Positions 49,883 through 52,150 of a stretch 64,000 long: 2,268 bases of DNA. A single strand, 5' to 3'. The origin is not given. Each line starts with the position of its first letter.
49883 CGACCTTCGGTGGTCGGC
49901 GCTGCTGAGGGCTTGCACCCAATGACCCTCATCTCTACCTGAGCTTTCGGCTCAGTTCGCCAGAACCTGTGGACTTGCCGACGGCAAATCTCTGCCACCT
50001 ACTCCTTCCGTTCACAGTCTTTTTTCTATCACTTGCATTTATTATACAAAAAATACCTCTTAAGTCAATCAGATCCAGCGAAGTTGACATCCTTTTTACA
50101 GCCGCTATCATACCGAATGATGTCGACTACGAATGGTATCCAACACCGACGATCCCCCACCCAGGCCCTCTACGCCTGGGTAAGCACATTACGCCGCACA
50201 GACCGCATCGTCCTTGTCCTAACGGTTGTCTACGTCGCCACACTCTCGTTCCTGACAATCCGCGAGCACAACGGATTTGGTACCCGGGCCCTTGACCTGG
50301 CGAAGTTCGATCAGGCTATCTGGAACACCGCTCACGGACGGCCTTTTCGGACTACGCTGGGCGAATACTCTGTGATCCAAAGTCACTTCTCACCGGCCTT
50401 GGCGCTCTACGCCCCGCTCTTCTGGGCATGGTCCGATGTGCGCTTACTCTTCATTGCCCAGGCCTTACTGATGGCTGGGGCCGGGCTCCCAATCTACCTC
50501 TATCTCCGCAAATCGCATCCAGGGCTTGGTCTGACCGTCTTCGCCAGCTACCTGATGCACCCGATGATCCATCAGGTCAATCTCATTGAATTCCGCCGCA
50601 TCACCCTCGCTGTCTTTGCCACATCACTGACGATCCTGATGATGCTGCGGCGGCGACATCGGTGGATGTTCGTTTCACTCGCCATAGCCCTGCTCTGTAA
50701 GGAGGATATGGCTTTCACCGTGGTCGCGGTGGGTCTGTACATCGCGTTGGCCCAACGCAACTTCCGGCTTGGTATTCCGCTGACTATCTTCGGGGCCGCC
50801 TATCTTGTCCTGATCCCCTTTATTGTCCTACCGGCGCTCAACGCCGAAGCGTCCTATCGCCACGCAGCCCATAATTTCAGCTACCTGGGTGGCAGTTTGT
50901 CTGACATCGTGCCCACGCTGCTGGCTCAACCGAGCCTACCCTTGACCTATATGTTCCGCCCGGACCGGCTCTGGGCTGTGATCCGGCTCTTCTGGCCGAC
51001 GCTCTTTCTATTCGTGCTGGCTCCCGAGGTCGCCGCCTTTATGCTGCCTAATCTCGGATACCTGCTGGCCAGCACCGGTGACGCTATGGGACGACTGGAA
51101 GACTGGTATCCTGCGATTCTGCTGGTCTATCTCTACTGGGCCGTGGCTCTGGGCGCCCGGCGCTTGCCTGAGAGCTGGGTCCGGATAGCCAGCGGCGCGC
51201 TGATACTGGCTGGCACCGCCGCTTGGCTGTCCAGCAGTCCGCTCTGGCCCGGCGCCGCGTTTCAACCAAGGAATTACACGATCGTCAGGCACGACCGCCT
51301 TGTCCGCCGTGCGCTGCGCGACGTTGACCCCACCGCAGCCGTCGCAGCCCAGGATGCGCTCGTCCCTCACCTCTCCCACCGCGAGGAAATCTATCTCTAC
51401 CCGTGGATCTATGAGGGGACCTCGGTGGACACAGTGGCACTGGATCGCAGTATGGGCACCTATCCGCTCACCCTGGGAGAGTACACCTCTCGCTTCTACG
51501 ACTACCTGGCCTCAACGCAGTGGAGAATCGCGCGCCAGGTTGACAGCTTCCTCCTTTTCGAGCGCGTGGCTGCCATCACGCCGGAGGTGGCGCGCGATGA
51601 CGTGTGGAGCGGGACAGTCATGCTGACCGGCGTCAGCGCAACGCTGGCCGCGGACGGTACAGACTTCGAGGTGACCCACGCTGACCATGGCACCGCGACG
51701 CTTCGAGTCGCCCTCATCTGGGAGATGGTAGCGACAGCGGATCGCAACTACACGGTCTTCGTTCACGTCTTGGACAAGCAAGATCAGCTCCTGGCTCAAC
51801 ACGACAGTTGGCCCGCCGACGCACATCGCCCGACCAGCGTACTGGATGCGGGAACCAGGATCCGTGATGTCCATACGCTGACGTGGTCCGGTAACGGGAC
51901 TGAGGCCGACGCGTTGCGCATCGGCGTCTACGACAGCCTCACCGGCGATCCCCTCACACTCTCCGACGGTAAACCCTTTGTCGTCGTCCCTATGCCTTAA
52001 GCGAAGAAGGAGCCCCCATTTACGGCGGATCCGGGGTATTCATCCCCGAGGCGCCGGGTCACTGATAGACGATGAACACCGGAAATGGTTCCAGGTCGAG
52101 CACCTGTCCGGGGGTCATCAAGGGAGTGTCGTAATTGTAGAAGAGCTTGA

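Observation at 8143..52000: Expansion of GT-C-type glycosyltransferase paralogues across the window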

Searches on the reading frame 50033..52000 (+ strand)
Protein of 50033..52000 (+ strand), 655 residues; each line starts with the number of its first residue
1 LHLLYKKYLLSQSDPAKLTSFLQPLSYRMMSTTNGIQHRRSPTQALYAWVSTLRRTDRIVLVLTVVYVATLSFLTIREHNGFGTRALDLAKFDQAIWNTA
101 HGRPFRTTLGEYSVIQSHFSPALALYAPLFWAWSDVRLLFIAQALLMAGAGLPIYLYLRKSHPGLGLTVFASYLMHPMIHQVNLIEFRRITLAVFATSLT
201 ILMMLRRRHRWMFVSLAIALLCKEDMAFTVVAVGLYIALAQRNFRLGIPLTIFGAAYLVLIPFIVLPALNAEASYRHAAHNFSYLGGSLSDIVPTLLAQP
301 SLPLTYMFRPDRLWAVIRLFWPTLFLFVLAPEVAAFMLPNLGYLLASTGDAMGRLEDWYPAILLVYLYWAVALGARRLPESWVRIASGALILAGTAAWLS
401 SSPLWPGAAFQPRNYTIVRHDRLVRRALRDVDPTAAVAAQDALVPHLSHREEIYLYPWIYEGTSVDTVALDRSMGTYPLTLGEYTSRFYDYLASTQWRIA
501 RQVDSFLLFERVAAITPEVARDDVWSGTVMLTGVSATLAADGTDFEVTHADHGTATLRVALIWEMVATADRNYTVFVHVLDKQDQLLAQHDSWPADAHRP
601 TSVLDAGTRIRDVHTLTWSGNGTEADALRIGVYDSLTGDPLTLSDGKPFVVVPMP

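Call 3: search_protein_families(library=pfam, proteins=[window:50033-52000:+], max_evalue=0.01)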
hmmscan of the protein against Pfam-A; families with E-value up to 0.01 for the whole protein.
window:50033-52000:+ (655 aa): 1 family
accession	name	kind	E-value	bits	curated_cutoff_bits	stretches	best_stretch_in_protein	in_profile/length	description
PF09852.15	DUF2079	-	7.5e-54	184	28.2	1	84-471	7-422/459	Predicted membrane protein (DUF2079)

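Call 6: search_protein_families(library=ncbifam, proteins=[window:50033-52000:+], max_evalue=0.01)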
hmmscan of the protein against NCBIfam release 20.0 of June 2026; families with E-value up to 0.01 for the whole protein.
window:50033-52000:+ (655 aa): 0 families

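Call 15: search_solved_structures(query=window:50033-52000:+, max_evalue=10)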
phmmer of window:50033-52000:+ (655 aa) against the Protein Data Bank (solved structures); distinct sequences matched with E-value up to 10: 5.
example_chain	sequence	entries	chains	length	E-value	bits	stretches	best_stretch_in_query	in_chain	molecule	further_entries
1dgm_A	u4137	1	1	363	0.2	13.4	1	372-404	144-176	ADENOSINE KINASE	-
2a9y_A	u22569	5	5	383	0.33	12.6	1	372-403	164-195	adenosine kinase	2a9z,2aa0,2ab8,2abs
1lii_A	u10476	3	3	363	0.43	12.3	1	372-403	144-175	adenosine kinase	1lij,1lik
1lio_A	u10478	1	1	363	0.58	11.8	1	372-403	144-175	adenosine kinase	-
3g6i_A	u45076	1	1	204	1.4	10.6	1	442-504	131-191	Putative outer membrane protein, part of carbohydrate binding complex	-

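Call 49: find_homologous_proteins(query=window:50117-52000:+, max_evalue=0.00001)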
Query window:50117-52000:+ (627 aa): 187 proteins with E <= 0.00001 among 8000 candidates; the best 120 are listed.
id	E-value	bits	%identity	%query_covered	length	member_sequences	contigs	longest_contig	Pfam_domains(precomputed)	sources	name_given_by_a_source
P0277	0.0e+0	1400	100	100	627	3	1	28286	PF09852.16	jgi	jgi:uncharacterized membrane protein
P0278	3.6e-267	906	64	100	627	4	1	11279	PF09852.16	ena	-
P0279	1.2e-262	891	64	98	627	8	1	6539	PF09852.16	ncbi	-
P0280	1.3e-258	878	63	100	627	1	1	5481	PF09852.16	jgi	-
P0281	1.8e-239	815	62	98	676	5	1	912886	PF09852.16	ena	-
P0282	8.6e-234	796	61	96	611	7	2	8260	PF09852.16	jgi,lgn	jgi:uncharacterized membrane protein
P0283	4.6e-228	777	59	97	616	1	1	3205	PF09852.16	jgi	jgi:uncharacterized membrane protein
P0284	2.9e-223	761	58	94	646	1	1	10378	PF09852.16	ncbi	-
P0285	1.2e-219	749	57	99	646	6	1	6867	PF09852.16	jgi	-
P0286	3.8e-207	708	54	96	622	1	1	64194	PF09852.16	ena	-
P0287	4.1e-207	708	52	96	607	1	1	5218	PF09852.16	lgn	-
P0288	1.9e-205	702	52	96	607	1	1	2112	PF09852.16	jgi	jgi:uncharacterized membrane protein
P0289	8.0e-205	700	53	95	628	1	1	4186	PF09852.16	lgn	-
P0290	3.3e-201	688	51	96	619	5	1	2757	PF09852.16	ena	-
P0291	1.8e-198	679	52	97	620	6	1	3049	PF09852.16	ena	-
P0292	5.7e-198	678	53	96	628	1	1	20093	PF09852.16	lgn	-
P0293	8.5e-198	677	52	96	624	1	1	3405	PF09852.16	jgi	jgi:uncharacterized membrane protein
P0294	3.6e-197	675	51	96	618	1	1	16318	PF09852.16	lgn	-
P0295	8.5e-197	674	53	96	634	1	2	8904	PF09852.16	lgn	-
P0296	2.2e-196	672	52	95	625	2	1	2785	PF09852.16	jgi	jgi:uncharacterized membrane protein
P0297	2.5e-196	672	51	93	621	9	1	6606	PF09852.16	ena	-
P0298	1.9e-195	669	52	95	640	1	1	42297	PF09852.16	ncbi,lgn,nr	ncbi:MAG: DUF2079 domain-containing protein [Chloroflexota bacterium]|nr:DUF2079 domain-containing p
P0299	3.5e-195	668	50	96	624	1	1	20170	PF09852.16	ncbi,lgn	ncbi:MAG: DUF2079 domain-containing protein [Ardenticatenaceae bacterium]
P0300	5.3e-195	668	51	96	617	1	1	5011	PF09852.16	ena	-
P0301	3.4e-194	665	50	93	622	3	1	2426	PF09852.16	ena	-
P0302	3.8e-194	665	50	96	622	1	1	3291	PF09852.16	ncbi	-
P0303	3.3e-193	662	51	96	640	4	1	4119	PF09852.16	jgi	jgi:uncharacterized membrane protein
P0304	6.3e-193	661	51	95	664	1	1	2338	PF09852.16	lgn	-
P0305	2.1e-192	659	51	96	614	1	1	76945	PF09852.16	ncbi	-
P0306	2.2e-192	659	52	96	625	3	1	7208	PF09852.16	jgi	jgi:uncharacterized membrane protein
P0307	7.2e-192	657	51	97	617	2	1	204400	PF09852.16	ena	-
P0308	1.0e-191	657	51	96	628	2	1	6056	PF09852.16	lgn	-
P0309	1.1e-191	657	49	97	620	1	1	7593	PF09852.16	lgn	-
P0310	4.6e-191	655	50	96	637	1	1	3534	PF09852.16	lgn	-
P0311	5.3e-191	655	52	96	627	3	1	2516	PF09852.16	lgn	-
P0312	8.1e-191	654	51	98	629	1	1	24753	PF09852.16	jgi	jgi:uncharacterized membrane protein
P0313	4.2e-190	652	52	93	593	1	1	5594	PF09852.16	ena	-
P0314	8.2e-190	651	50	98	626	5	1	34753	PF09852.16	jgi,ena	jgi:uncharacterized membrane protein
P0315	1.5e-189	650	52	96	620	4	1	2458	PF09852.16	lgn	-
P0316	1.9e-189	649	50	96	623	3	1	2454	PF09852.16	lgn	-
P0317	2.2e-189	649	50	96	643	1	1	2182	PF09852.16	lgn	-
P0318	2.6e-188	646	50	96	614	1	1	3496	PF09852.16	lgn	-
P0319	5.4e-188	645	48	96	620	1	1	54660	PF09852.16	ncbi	-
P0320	1.4e-187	643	51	95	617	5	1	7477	PF09852.16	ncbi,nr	ncbi:MAG: DUF2079 domain-containing protein [Anaerolineales bacterium]|nr:DUF2079 domain-containing 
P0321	1.8e-187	643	49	96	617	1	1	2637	PF09852.16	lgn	-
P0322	1.9e-187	643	66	69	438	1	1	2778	PF09852.16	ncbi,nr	ncbi:MAG: DUF2079 domain-containing protein, partial [Anaerolineae bacterium]|nr:DUF2079 domain-cont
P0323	2.9e-187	642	50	96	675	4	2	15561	PF09852.16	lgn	-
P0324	1.2e-186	640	50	96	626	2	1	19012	PF09852.16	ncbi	-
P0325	1.1e-185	637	48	96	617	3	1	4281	PF09852.16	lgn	-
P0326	2.9e-184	632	50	95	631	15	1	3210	PF09852.16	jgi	jgi:uncharacterized membrane protein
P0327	1.5e-183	630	50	96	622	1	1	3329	PF09852.16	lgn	-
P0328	1.8e-182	626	50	93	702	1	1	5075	PF09852.16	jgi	-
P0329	2.0e-182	626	49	94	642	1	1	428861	PF09852.16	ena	-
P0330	4.2e-182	625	48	96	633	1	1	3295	PF09852.16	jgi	jgi:uncharacterized membrane protein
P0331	1.9e-181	623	51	96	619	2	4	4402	PF09852.16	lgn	-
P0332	5.3e-181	622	49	96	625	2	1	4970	PF09852.16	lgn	-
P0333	8.3e-181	621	50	96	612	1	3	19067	PF09852.16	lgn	-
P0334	2.0e-180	620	50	95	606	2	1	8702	PF09852.16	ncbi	ncbi:MAG: DUF2079 domain-containing protein, partial [Candidatus Promineifilaceae bacterium]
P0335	5.2e-180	618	48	96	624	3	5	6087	PF09852.16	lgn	-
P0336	1.1e-179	617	49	94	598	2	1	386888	PF09852.16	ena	-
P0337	1.1e-179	617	49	96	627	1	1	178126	PF09852.16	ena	-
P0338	2.4e-178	613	50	96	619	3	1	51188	PF09852.16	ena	-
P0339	5.6e-177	608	47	100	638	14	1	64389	PF09852.16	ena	-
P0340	1.5e-176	607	49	96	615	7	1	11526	PF09852.16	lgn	-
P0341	2.9e-175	603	48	96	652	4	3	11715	PF09852.16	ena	-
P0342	1.0e-174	601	48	96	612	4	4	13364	PF09852.16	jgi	jgi:uncharacterized membrane protein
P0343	2.9e-174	599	47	97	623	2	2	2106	PF09852.16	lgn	-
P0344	3.3e-174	599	55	77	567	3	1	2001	PF09852.16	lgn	-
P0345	6.3e-174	598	49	96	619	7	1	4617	PF09852.16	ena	-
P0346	1.4e-173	597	49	96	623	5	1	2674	PF09852.16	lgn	-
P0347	2.5e-173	596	47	97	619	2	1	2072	PF09852.16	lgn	-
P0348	6.5e-173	595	51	86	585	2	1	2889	PF09852.16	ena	-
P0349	1.9e-172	593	48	96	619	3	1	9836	PF09852.16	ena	-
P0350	2.1e-172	593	48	96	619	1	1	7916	PF09852.16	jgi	jgi:uncharacterized membrane protein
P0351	6.7e-172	591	47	97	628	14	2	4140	PF09852.16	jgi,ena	-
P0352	1.3e-171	590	47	95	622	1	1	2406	PF09852.16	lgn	-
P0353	1.7e-171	590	49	93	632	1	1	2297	PF09852.16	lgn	-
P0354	2.1e-171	590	48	96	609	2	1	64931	PF09852.16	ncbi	ncbi:MAG: DUF2079 domain-containing protein [Anaerolineae bacterium]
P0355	9.4e-170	584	49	96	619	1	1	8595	PF09852.16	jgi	-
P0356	6.1e-168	578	48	94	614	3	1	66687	PF09852.16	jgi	jgi:uncharacterized membrane protein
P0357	7.3e-167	575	47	96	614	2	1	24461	PF09852.16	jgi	jgi:uncharacterized membrane protein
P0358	1.7e-166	574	48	96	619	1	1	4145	PF09852.16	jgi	jgi:uncharacterized membrane protein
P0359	4.5e-166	572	46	96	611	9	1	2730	PF09852.16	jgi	jgi:uncharacterized membrane protein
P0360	1.9e-165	570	46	97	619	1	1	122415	PF09852.16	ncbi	-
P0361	3.0e-165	570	48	94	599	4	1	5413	PF09852.16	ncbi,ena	-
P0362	3.7e-163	563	46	96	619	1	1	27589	PF09852.16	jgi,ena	-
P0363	4.2e-163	562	46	97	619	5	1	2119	PF09852.16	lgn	-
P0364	8.6e-153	528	53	73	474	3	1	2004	PF09852.16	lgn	-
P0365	3.2e-148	513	55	69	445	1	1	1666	PF09852.16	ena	-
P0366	2.7e-146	507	42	96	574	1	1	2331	PF09852.16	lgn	-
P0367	3.4e-140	487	46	85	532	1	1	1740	PF09852.16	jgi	jgi:uncharacterized membrane protein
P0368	1.4e-135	472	49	77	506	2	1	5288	PF09852.16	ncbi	-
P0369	3.8e-135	470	42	93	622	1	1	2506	PF09852.16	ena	-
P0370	9.3e-119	416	57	55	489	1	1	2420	PF09852.16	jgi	jgi:uncharacterized membrane protein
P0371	4.6e-117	410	39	94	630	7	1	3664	PF09852.16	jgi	-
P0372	8.7e-115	403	38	93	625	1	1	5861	PF09852.16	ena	-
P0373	2.4e-114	401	38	93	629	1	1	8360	PF09852.16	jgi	jgi:uncharacterized membrane protein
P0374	7.9e-112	393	38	93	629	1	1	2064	PF09852.16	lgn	-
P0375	1.6e-111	392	38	93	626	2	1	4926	PF09852.16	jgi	jgi:uncharacterized membrane protein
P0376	4.0e-111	391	37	93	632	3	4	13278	PF09852.16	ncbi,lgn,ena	-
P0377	1.6e-109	385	37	93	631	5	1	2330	PF09852.16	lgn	-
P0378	3.2e-109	384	38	94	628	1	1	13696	PF09852.16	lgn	-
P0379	6.8e-108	380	38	93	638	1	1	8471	PF09852.16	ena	-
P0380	4.8e-104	367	38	93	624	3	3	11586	PF09852.16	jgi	jgi:uncharacterized membrane protein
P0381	1.6e-103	366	37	92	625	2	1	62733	PF09852.16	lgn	-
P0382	2.3e-103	365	38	92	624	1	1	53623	PF09852.16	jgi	jgi:uncharacterized membrane protein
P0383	1.7e-102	362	38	93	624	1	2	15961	PF09852.16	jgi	jgi:uncharacterized membrane protein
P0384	1.8e-102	362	37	98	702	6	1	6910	PF09852.16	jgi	jgi:uncharacterized membrane protein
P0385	4.5e-101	358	35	93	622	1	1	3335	PF09852.16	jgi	jgi:uncharacterized membrane protein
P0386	5.9e-100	354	38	93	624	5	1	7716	PF09852.16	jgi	jgi:uncharacterized membrane protein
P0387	6.0e-100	354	37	92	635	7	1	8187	PF09852.16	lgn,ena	-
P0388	1.5e-99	352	36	94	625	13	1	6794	PF09852.16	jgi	jgi:uncharacterized membrane protein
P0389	1.7e-99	352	37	95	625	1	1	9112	PF09852.16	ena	-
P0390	2.8e-98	348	36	93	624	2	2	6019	PF09852.16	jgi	jgi:uncharacterized membrane protein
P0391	5.0e-98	347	37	92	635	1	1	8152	PF09852.16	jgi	-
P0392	7.8e-98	347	35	95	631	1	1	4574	PF09852.16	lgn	-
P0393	1.4e-97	346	36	93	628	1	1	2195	PF09852.16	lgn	-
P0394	5.4e-97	344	36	91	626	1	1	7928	PF09852.16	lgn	-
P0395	7.4e-97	344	36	94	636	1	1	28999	PF09852.16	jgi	-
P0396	8.6e-97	343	36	93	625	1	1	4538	PF09852.16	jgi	-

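Call 61: find_encoding_contigs(protein=P0281, flank=10000, max_places=1)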
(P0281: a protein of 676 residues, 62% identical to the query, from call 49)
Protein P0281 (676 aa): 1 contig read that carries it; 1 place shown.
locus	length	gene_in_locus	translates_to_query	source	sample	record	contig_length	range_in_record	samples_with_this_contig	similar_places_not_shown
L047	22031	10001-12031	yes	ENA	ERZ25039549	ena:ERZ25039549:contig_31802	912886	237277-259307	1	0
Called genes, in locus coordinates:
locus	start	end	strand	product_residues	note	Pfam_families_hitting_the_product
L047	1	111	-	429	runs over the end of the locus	PF13546:DDE_5, PF01609:DDE_Tnp_1 (weak)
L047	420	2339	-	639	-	-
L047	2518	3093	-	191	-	PF04542:Sigma70_r2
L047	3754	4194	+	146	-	PF08821:CGGC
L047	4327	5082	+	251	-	PF02596:DUF169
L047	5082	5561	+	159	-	-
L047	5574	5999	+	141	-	-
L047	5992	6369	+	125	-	PF00903:Glyoxalase, PF18029:Glyoxalase_6 (weak), PF22677:Ble-like_N (weak)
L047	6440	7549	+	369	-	PF04909:Amidohydro_2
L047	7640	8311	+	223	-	PF03781:FGE-sulfatase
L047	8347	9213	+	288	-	PF13228:DUF4037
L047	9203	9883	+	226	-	PF00583:Acetyltransf_1, PF13508:Acetyltransf_7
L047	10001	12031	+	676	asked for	PF09852:DUF2079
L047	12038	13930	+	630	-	PF09852:DUF2079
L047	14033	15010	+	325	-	PF01261:AP_endonuc_2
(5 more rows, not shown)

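Call 62: find_encoding_contigs(protein=P0277, flank=10000, max_places=2)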
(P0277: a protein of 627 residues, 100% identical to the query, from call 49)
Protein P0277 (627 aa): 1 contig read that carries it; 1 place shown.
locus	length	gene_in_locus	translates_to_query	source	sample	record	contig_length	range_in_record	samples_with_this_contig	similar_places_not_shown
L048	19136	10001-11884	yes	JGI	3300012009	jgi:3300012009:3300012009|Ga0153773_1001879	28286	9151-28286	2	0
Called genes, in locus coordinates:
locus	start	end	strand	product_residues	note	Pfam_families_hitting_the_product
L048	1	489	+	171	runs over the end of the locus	-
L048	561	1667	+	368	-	PF13421:Band_7_1, PF01145:Band_7, PF14237:GYF_2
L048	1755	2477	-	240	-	-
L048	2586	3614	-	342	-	PF02504:FA_synthesis, PF01515:PTA_PTB (faint)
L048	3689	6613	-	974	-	PF00929:RNase_T, PF00270:DEAD (weak), PF04851:ResIII (faint), PF13307:Helicase_C_2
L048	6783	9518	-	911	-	PF00133:tRNA-synt_1, PF09334:tRNA-synt_1g, PF13603:tRNA-synt_1_2, PF08264:Anticodon_1, PF10458:Val_tRNA-synt_C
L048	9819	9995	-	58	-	-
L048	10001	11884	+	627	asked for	PF09852:DUF2079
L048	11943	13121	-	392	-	-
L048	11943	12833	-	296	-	-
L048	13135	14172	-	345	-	PF00742:Homoserine_dh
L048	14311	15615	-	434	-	PF08665:PglZ (faint), PF01663:Phosphodiest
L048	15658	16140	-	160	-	-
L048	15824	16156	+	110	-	-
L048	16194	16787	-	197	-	PF01725:Ham1p_like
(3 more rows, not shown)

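Call 63: predict_structure(alignment_id=A4)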
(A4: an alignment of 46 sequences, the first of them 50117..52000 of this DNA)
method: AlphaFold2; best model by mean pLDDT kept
length: 627 residues; sequences in the alignment: 46
mean_pLDDT: 93.5   pTM: 0.90
mean pLDDT of the five models: 93.5, 92.4, 91.9, 91.0, 89.6
residues with pLDDT >= 90: 538; 70-90: 74; 50-70: 13; < 50: 2
segments of 3 or more residues with pLDDT < 50: none
pLDDT, mean of each block of 10 residues (from residue 1): 55 80 91 98 97 89 94 93 82 92 92 97 98 96 98 93 96 98 98 95 98 97 97 92 82 91 95 96 98 98 98 97 95 97 98 97 98 97 95 97 96 95 94 93 93 93 94 97 95 96 96 94 91 95 93 96 77 89 94 90 95 95 94
secondary structure, 60 per line:
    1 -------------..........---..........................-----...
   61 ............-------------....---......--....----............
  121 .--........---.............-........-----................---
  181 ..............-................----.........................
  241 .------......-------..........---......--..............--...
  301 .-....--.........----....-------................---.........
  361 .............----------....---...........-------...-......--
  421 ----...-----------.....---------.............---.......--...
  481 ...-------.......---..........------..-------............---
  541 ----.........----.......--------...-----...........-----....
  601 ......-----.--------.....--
elements in order: H14-23 H27-52 H58-72 H86-89 H93-98 H101-104 H109-121 H124-131 H135-147 H149-156 H162-177 H181-194 H196-211 H216-241 H248-253 H261-270 H274-279 H282-295 H298-301 H303-306 H309-317 H322-325 H333-348 H352-373 H384-387 H391-401 E409-411 H413-418 E425-427 E439-443 H453-465 E469-475 E478-483 E491-497 E501-510 E526-537 E545-553 E558-564 E581-591 E597-606 E621-625

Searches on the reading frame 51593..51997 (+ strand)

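Call 17: search_protein_families(library=pfam, proteins=[window:51593-51997:+], max_evalue=10)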
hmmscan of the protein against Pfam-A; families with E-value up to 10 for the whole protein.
seq(135 aa): 2 families
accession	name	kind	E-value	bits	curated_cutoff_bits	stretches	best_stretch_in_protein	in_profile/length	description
PF25529.1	Ig_ENGASE1_C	-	0.061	13.8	27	1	22-65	13-56/117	ENGASE1-like, C-terminal immunoglobulin-like domain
PF24318.1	DUF7490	-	0.18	11.9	27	1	23-76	7-60/106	Domain of unknown function (DUF7490)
